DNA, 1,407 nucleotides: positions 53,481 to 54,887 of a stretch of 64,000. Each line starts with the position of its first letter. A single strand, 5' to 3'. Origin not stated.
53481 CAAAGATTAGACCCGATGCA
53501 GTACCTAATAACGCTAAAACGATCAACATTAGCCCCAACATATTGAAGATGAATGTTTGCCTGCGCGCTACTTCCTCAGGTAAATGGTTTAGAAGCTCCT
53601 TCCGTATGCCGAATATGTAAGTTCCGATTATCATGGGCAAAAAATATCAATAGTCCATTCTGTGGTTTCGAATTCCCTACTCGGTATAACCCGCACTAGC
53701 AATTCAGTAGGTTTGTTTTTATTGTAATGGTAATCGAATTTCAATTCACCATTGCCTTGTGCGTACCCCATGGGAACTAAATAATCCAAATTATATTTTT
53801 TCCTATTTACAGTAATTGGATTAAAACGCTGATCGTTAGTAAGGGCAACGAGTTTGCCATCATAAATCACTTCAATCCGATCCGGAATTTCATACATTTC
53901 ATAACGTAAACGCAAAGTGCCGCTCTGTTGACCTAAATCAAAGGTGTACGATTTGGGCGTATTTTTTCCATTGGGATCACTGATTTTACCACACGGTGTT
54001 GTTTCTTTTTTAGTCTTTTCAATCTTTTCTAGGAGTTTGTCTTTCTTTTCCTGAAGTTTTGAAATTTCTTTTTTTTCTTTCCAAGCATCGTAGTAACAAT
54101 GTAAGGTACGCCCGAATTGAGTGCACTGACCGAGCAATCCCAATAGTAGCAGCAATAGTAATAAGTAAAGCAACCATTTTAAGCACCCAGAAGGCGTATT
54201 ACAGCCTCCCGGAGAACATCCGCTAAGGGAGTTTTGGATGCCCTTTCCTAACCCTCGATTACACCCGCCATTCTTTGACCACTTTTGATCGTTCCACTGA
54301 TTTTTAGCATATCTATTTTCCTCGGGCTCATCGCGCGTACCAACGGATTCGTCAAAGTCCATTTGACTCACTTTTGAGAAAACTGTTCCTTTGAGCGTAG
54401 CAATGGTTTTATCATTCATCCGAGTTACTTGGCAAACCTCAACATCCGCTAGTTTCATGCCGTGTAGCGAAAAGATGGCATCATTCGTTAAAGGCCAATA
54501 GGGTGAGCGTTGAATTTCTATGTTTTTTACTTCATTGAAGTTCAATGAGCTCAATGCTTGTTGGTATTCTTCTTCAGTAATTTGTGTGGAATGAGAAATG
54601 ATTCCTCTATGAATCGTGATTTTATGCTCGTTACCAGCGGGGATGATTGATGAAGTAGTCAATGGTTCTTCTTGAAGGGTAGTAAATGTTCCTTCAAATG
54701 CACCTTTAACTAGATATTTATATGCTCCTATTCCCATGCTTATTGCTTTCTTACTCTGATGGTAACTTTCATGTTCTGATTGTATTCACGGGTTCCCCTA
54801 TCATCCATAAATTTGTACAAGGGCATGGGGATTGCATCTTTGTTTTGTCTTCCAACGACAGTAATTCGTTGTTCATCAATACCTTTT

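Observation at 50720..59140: Ten-gene, translationally coupled operon of uncharacterised membrane/envelope proteins: candidate undescribed system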

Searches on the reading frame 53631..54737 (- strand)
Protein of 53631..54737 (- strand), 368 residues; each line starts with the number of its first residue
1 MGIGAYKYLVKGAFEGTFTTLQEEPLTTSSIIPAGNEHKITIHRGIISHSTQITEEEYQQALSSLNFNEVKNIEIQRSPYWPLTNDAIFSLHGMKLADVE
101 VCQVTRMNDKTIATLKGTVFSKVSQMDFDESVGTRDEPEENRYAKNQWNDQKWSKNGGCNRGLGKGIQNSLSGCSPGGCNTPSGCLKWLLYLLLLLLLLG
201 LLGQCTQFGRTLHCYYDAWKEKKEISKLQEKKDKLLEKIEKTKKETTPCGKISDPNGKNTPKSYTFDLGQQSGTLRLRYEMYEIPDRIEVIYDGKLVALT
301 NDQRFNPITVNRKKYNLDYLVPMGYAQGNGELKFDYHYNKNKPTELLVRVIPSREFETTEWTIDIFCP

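Call 4: search_protein_families(library=pfam, max_evalue=0.1, proteins=[window:53631-54737:-])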
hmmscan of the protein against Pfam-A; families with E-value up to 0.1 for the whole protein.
window:53631-54737:- (368 aa): 2 families
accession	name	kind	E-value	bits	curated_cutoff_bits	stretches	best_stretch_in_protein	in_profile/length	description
PF18709.6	DLP_helical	-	0.011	15.5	25.5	1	216-246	270-300/340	Dynamin-like helical domain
PF24869.1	DUF7734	-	0.031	14.2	27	1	33-85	22-73/89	Domain of unknown function (DUF7734)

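Call 5: search_protein_families(library=padloc, max_evalue=0.1, proteins=[window:53631-54737:-])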
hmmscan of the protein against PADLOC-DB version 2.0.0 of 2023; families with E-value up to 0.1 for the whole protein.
window:53631-54737:- (368 aa): 0 families

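Call 6: search_protein_families(library=ncbifam, max_evalue=0.1, proteins=[window:53631-54737:-])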
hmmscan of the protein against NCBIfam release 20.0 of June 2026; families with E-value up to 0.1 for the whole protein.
window:53631-54737:- (368 aa): 1 family
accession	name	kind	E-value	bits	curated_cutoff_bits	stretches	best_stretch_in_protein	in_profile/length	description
NF004805.0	PRK06153.1-4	equivalog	0.015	14.4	352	1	41-146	243-342/392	hypothetical protein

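Call 13: find_homologous_proteins(query=window:53631-54737:-)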
Query window:53631-54737:- (368 aa): 10 proteins with E <= 0.001 among 6581 candidates.
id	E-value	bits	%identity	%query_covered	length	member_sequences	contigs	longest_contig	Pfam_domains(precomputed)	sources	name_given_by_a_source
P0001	8.9e-243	823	96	100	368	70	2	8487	-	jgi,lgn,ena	jgi:hypothetical protein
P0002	7.8e-159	547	65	100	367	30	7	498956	-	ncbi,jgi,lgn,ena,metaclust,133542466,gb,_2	metaclust:\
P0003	6.8e-142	491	58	100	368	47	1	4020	-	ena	-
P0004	1.5e-139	484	57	98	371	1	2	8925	-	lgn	-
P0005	5.7e-137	475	55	100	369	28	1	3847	-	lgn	-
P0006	7.8e-121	422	53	98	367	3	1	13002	-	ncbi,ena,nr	ncbi:MAG: hypothetical protein EBS17_03760 [Flavobacteriia bacterium]|nr:hypothetical protein [Flavo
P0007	1.2e-116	408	80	64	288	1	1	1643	PF00800.24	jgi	jgi:hypothetical protein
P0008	1.2e-73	267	37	100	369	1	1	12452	-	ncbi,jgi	jgi:hypothetical protein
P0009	2.7e-73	266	35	98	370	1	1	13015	-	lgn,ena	-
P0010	4.0e-72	262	39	98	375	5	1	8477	-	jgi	jgi:hypothetical protein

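Call 14: find_encoding_contigs(protein=P0008, flank=10000, max_places=3)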
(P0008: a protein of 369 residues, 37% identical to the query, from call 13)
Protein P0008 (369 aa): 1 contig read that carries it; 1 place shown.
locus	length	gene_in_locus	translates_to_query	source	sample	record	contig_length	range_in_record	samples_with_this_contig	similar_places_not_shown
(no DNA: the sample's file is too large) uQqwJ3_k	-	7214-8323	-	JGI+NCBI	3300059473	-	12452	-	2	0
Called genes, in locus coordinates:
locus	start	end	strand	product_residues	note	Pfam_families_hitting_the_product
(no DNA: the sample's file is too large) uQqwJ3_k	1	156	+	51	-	?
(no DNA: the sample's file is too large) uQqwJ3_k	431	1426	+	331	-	PF00487:FA_desaturase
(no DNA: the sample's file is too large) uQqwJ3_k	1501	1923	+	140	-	-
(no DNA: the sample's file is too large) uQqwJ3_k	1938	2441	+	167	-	PF02893:GRAM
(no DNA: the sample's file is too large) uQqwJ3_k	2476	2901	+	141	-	-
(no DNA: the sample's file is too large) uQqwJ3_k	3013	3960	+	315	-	-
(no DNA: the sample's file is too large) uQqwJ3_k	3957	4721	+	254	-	-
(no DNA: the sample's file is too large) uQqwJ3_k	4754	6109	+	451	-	PF14362:DUF4407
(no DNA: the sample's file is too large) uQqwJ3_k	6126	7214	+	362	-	PF00691:OmpA (weak)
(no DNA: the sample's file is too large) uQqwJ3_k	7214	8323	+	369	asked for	-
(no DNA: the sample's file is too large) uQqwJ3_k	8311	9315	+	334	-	-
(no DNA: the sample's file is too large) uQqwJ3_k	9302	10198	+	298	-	-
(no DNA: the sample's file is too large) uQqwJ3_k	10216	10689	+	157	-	-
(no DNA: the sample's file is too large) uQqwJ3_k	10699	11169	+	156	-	PF03994:DUF350 (weak)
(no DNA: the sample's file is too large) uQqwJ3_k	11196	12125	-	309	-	-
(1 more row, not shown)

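Call 15: find_encoding_contigs(protein=P0009, flank=10000, max_places=3)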
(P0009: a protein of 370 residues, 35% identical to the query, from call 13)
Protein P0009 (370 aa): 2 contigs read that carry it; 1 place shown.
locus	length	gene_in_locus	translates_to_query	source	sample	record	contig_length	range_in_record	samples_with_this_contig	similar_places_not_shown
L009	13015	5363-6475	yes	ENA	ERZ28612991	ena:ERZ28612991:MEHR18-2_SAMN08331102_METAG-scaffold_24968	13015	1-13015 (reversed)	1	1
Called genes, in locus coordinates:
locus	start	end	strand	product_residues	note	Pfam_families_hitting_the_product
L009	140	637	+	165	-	-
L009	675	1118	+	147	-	-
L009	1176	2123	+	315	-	-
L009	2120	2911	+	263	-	-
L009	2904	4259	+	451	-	PF14362:DUF4407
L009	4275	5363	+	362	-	-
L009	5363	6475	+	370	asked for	-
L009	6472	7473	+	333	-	-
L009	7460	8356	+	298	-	-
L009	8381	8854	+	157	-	-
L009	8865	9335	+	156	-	-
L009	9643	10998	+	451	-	-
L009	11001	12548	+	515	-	PF01582:TIR, PF13676:TIR_2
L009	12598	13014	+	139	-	?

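Call 16: find_encoding_contigs(protein=P0002, flank=10000, max_places=3)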
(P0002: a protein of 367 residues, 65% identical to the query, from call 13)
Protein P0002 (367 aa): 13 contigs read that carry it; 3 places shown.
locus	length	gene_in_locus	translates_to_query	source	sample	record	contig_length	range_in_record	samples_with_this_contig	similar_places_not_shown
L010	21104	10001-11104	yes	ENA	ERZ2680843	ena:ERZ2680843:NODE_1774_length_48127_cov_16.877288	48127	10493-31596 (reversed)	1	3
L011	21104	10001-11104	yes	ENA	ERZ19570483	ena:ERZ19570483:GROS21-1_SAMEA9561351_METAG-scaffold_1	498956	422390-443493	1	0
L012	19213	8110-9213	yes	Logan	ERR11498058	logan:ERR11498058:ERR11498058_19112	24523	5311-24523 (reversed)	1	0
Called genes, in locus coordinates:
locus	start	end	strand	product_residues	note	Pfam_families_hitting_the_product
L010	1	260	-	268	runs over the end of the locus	PF07603:Lcl_C (weak)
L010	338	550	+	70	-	PF20068:Amphi-Trp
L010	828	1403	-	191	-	PF01470:Peptidase_C15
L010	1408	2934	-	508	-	-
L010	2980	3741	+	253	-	PF00149:Metallophos, PF12850:Metallophos_2 (faint)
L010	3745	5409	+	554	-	-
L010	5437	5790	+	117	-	-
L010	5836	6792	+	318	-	-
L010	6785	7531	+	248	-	-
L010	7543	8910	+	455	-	PF14362:DUF4407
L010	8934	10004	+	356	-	PF00691:OmpA (faint)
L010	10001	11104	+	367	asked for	-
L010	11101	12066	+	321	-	-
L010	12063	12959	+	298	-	-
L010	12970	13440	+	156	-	PF03994:DUF350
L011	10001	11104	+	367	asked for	-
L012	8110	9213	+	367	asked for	-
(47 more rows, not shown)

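Call 18: find_related_loci(query=A1, collection=genome_contigs, flank=10000)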
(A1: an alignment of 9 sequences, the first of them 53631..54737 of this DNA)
Query A1 (368 aa) in genome_contigs; peptide patterns used: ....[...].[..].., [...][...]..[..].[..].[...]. (x = any residue, [..] = any of these).
33 stretches matched a pattern; 11 encode a relative of the query (tblastn E <= 1e-3); 11 distinct loci.
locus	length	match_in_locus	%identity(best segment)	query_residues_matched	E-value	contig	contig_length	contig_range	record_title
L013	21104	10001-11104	96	1-368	0e+0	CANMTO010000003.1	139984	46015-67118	MAG: Flavobacteriales bacterium isolate ZE-Jul18-71 genome assembly, contig: ZE-Jul18-C29, whole genome shotgun sequence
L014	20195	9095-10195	64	1-368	2e-157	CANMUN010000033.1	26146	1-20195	MAG: Flavobacteriales bacterium isolate ZE-Oct18-11 genome assembly, contig: ZE-Oct18-C1121, whole genome shotgun sequen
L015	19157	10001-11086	60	1-368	2e-137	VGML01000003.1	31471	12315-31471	MAG: Bacteroidetes bacterium isolate M_surface_9_m2_064 M_surface_9_m2_064_Ga0194116_10001622, whole genome shotgun sequ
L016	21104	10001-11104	58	1-368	4e-137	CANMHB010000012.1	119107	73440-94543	MAG: Flavobacteriales bacterium isolate ZE-Oct18-81 genome assembly, contig: ZE-Oct18-C58, whole genome shotgun sequence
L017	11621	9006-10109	58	1-368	6e-136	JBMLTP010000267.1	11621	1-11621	MAG: Crocinitomicaceae bacterium isolate LE_7463 NODE_8206_length_11621_cov_5.926163, whole genome shotgun sequence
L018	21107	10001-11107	56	1-368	5e-135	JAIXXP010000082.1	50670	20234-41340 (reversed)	MAG: Cryomorphaceae bacterium isolate D4_MAG_00057 pond_D4_MAG_00057_000000000110, whole genome shotgun sequence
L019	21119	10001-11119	40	7-368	4e-70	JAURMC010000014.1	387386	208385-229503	MAG: Crocinitomicaceae bacterium isolate SFB_Oligo_Co_168 k141_4265075, whole genome shotgun sequence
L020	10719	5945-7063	39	7-368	7e-67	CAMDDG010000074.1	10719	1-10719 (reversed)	MAG: Chitinophaga pinensis isolate MiE-22jul19-157 genome assembly, contig: MiE-22jul19-C5908, whole genome shotgun sequ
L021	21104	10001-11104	38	7-368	6e-64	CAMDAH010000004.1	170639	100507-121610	MAG: Chryseobacterium gleum isolate ME-21oct19-120 genome assembly, contig: ME-21oct19-C76, whole genome shotgun sequenc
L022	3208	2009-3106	36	8-368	6e-60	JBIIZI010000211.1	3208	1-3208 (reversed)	MAG: Crocinitomicaceae bacterium isolate ME2006-05-15D7_3300044846_group2_bin207 Rohwer_bin731_scaffold_49656_c1, whole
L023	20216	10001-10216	33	274-368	2e-6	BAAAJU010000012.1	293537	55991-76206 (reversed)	Gordonia sinesedis JCM 12126 DNA, sequence12, whole genome shotgun sequence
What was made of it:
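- The distribution is patchy and accessory (call 18).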

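Call 39: predict_structure(alignment_id=A1)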
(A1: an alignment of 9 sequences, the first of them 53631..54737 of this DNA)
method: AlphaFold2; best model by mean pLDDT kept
length: 368 residues; sequences in the alignment: 9
mean_pLDDT: 69.9   pTM: 0.38
mean pLDDT of the five models: 69.9, 69.6, 69.4, 68.7, 66.0
residues with pLDDT >= 90: 12; 70-90: 224; 50-70: 68; < 50: 64
segments of 3 or more residues with pLDDT < 50: 1-4, 84-86, 130-184
pLDDT, mean of each block of 10 residues (from residue 1): 59 81 57 58 78 86 80 68 57 85 69 82 66 38 32 28 28 35 58 78 61 76 87 77 68 82 84 89 83 82 82 81 84 86 80 81 87
secondary structure, 60 per line:
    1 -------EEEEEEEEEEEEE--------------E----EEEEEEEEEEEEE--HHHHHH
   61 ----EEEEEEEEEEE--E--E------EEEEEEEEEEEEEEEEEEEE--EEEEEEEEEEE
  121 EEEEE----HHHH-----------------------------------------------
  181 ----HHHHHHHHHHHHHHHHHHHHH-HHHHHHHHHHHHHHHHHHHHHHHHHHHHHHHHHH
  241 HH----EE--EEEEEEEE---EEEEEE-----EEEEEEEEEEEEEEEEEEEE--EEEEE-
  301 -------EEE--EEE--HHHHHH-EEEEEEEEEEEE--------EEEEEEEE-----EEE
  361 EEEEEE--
elements in order: E8-20 E40-52 H55-60 E65-75 E88-107 E110-125 H130-133 H185-205 H207-242 E251-258 E262-267 E273-292 E295-299 E308-310 E313-315 H318-323 E325-336 E345-352 E358-366
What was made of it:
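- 53631..54737 (-): g6: paralog of g5 with the same N-terminal domain and TM, but a different C-terminal periplasmic beta-sandwich (about 53640-53990) bounded by two invariant Cys. AF2 model: pLDDT 80-87 in the C-terminal domain (call 39).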

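Call 44: fold_search(model_id=the predicted structure, library=pdb)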
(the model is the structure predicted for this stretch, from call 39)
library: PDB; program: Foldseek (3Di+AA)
matches with E <= 10: 1176; with E <= 0.001: 0
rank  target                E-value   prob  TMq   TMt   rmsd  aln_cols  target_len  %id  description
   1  1o6u_C                1.1e-03  1.00  0.18  0.17  11.5       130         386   11  The Crystal Structure of Human Supernatant Protein Factor (released 2003-10-17)
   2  5azx_A                1.5e-03  1.00  0.21  0.67   3.3       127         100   10  Crystal structure of p24delta1 GOLD domain (native 1) (released 2016-09-14)
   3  8k11_A                1.6e-03  0.97  0.21  0.28  16.4       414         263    6  SID1 transmembrane family member 2 (released 2024-07-10)
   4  8v38_A                2.0e-03  0.97  0.21  0.13  20.2       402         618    4  Structure of the human systemic RNAi defective transmembrane protein 1 (hSIDT1) (released 2024-06-26)
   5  6za2_B                2.1e-03  0.97  0.16  0.07  11.8       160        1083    7  Crystal structure of dimeric latent PorU from Porphyromonas gingivalis (released 2021-09-29)
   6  5azy_B                2.3e-03  1.00  0.20  0.64   3.9       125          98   10  Crystal structure of p24delta1 GOLD domain (Native 2) (released 2016-09-14)
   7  4oum                  2.3e-03  0.99  0.16  0.35   9.4       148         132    9  Crystal structure of human Caprin-2 C1q domain (released 2014-10-29)
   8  5azw_A                2.4e-03  1.00  0.19  0.63   5.5       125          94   14  Crystal structure of p24beta1 GOLD domain (released 2016-09-14)
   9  2xbz_A                2.4e-03  1.00  0.18  0.40   6.8       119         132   13  Multiple oligomeric forms of the Pseudomonas aeruginosa RetS sensor domain modulate accessibility to the ligand-bindin (released 2010-06-30)
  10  5sv5                  2.7e-03  1.00  0.22  0.69   4.5       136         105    9  1.0 Angstrom Crystal Structure of pre-Peptidase C-terminal Domain of Collagenase from Bacillus anthracis. (released 2016-08-17)
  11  3jyb_A                2.7e-03  1.00  0.20  0.42   7.4       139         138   14  Crystal Structure of the RetS periplasmic domain (released 2010-02-16)
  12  3eb7_C                2.7e-03  0.99  0.17  0.12   7.6       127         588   13  Crystal Structure of Insecticidal Delta-Endotoxin Cry8Ea1 from Bacillus Thuringiensis at 2.2 Angstroms Resolution (released 2008-09-16)
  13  7ay3                  2.7e-03  0.99  0.17  0.36   7.3       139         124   10  Crystal structure of the CBM36-1 domain of a multidomain xylanase from the hindgut metagenome of Trinervitermes trinervo (released 2020-11-18)
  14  9f4b_F1               3.0e-03  0.96  0.16  0.14  13.7       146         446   10  Pre-assembled baseplate cup of Klebsiella phage KP1 variant vB_Kpn_Lilla1 (released 2025-05-14)
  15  6qcc_B                3.1e-03  1.00  0.19  0.34   8.4       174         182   12  Cryo-EM Atomic Structure of Broad Bean Stain Virus (BBSV) (released 2019-05-01)
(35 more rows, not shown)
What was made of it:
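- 53631..54737 (-): Foldseek vs PDB: GOLD/PPC/CBM/CUB jelly-rolls (call 44).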

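Call 49: search_protein_families(library=padloc, alignment_id=A9, max_evalue=0.00001)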
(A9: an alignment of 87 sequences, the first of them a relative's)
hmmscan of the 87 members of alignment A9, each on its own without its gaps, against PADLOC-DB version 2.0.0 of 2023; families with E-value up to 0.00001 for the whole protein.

A. member 1, L009:140-637:+ (165 aa): 0 families

B. families by the number of members that match (of 87 scanned): 42 families (the first 25 are shown)
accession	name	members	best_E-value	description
PDLC04140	mad8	3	5.9e-18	mads_8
PDLC04135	mad3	2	2.6e-33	mads_3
PDLC04154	HEC-06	1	1.7e-47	-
PDLC04157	HEC-06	1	3.6e-43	-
PDLC04155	HEC-06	1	2.4e-38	-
PDLC02687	Orf5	1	8.2e-38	Orf5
PDLC02693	Orf5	1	7.2e-37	Orf5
PDLC02695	Orf5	1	2.4e-34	Orf5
PDLC02700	Orf5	1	1.2e-31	Orf5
PDLC02691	Orf5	1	8e-26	Orf5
PDLC02701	Orf5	1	2.4e-25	Orf5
PDLC02692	Orf5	1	3.8e-24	Orf5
PDLC02806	SspH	1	3.3e-23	SspH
PDLC02786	SspE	1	1.4e-17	SspE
PDLC02686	Orf5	1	3e-17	Orf5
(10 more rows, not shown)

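Call 50: search_protein_families(library=pfam, alignment_id=A9, max_evalue=0.00001)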
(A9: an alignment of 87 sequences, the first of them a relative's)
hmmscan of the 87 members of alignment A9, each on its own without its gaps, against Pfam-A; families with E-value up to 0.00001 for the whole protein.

A. member 1, L009:140-637:+ (165 aa): 0 families

B. families by the number of members that match (of 87 scanned): 54 families (the first 25 are shown)
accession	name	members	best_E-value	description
PF00149.33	Metallophos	4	3.8e-16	Calcineurin-like phosphoesterase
PF03061.28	4HBT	3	5.1e-18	Thioesterase superfamily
PF09603.15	Fib_succ_major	3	1.1e-10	Fibrobacter succinogenes major domain (Fib_succ_major)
PF00498.31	FHA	2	1.4e-42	FHA domain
PF13367.11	PrsW-protease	2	6.5e-38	PrsW family intramembrane metalloprotease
PF00005.33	ABC_tran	2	2.5e-32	ABC transporter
PF01435.24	Peptidase_M48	2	1.5e-18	Peptidase family M48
PF18962.6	Por_Secre_tail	2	9.6e-09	Secretion system C-terminal sorting domain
PF12850.12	Metallophos_2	2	5e-07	Calcineurin-like phosphoesterase superfamily domain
PF10079.15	Rossmann-like_BshC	1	3.8e-95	Bacillithiol biosynthesis BshC, N-terminal Rossmann-like domain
PF14356.11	DUF4403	1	3.3e-91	Domain of unknown function (DUF4403)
PF09903.14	DUF2130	1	1.3e-80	Uncharacterized protein conserved in bacteria (DUF2130)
PF00180.25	Iso_dh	1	4.5e-69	Isocitrate/isopropylmalate dehydrogenase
PF25539.1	Bestrophin_2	1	3.8e-67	Bacterial/Fungal Bestrophin protein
PF00701.28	DHDPS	1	5.3e-63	Dihydrodipicolinate synthetase family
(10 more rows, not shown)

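Call 52: search_protein_families(library=pfam, max_evalue=0.001, proteins=[L009:9643-10998:+, L009:11001-12548:+, L015:13508-16150:+, L015:16204-18114:+, L015:18104-18943:+, L016:19006-20661:+, L019:17627-19429:+, L019:19426-21006:+, L021:336-3272:-, L018:15763-18480:-])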
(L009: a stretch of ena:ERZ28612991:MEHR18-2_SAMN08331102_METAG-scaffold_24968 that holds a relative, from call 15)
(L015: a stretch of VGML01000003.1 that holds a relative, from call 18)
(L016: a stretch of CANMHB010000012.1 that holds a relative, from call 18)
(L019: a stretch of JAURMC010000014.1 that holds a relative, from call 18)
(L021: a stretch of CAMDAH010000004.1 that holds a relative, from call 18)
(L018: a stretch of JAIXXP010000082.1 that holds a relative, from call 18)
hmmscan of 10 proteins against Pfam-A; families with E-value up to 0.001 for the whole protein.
L009:9643-10998:+ (451 aa): 0 families

L009:11001-12548:+ (515 aa): 3 families
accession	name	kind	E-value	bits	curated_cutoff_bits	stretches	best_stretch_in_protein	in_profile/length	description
PF13676.11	TIR_2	-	1.5e-20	74.3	28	1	7-124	1-119/122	TIR domain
PF01582.25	TIR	-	9.4e-09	35.7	21.3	1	5-83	2-82/179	TIR domain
PF08937.16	ThsB_TIR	-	0.00078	20.3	21.2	0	47-94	49-96/100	Thoeris protein ThsB, TIR-like domain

L015:13508-16150:+ (880 aa): 4 families
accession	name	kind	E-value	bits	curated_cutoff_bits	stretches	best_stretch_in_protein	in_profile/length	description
PF03176.21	MMPL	-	1.8e-28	99.9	20.5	2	661-848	115-306/333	MMPL family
PF02460.24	Patched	-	2.9e-07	30.8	23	1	246-368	27-150/156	Patched SSD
PF12349.14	Sterol-sensing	-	5.3e-07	30.1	22.3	1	255-366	14-127/153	Sterol-sensing domain of SREBP cleavage-activation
PF00873.25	ACR_tran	-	4.9e-05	21.7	28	1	672-832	849-1004/1021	AcrB/AcrD/AcrF family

L015:16204-18114:+ (636 aa): 1 family
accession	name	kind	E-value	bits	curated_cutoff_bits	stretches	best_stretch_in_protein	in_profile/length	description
PF01944.22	SpoIIM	-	1.2e-35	123.3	26.9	1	102-280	1-162/163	Stage II sporulation protein M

L015:18104-18943:+ (279 aa): 1 family
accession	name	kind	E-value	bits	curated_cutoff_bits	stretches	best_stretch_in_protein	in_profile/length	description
PF13559.11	DUF4129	-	0.0003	21.2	24.8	1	203-259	6-62/69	Domain of unknown function (DUF4129)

L016:19006-20661:+ (551 aa): 0 families

L019:17627-19429:+ (600 aa): 5 families
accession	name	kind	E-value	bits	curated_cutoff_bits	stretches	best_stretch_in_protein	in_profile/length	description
PF00664.28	ABC_membrane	-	2.1e-53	182.2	28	1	32-290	2-253/274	ABC transporter transmembrane region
PF00005.33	ABC_tran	-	2.5e-32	112.8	25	1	376-525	1-137/137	ABC transporter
PF02463.25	SMC_N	-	1.5e-08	34.8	40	1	412-567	106-211/220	RecF/RecN/SMC N terminal domain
PF13191.12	AAA_16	-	2e-05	25.6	32.6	1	387-543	25-160/167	AAA ATPase domain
PF06414.18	Zeta_toxin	-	9.8e-05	22.3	22.3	0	390-427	20-57/199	Zeta toxin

L019:19426-21006:+ (526 aa): 2 families
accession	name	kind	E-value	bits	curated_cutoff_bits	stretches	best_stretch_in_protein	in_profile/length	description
PF10079.15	Rossmann-like_BshC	-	3.8e-95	319.9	27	1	51-367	46-379/380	Bacillithiol biosynthesis BshC, N-terminal Rossmann-like domain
PF24850.1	CC_BshC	-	2.4e-15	57.2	27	1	382-518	19-156/159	Bacillithiol biosynthesis BshC, C-terminal coiled-coil domain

L021:336-3272:- (978 aa): 10 families
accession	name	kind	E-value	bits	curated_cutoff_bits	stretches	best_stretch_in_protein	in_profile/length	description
PF05572.19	Peptidase_M43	-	8.3e-23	81.4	23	1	214-353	10-151/152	Pregnancy-associated plasma protein-A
PF18911.6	PKD_4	-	1.7e-11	44.4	27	1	370-455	1-85/85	PKD domain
PF00801.26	PKD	-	4.6e-09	36.6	23.5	1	384-448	8-75/80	PKD domain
PF18962.6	Por_Secre_tail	-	9.6e-09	35.9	27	1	910-969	1-67/75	Secretion system C-terminal sorting domain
PF13583.11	Reprolysin_4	-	2.7e-05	24.4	22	1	189-342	61-192/203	Metallo-peptidase family M12B Reprolysin-like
PF13688.12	Reprolysin_5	-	0.00017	22.3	27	1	186-322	51-177/196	Metallo-peptidase family M12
PF18981.6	InlK_D3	-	0.00057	20.4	25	0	417-454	36-74/75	Internalin K domain (D3/D4)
PF19081.6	Ig_7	-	0.00076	20.2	27.3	1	826-889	4-75/84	Ig-like domain CHU_C associated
PF13582.12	Reprolysin_3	-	0.00086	20.3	22.4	0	182-284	22-123/123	Metallo-peptidase family M12B Reprolysin-like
PF00413.30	Peptidase_M10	-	0.00091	19.6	24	0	246-284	102-125/159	Matrixin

L018:15763-18480:- (905 aa): 0 families
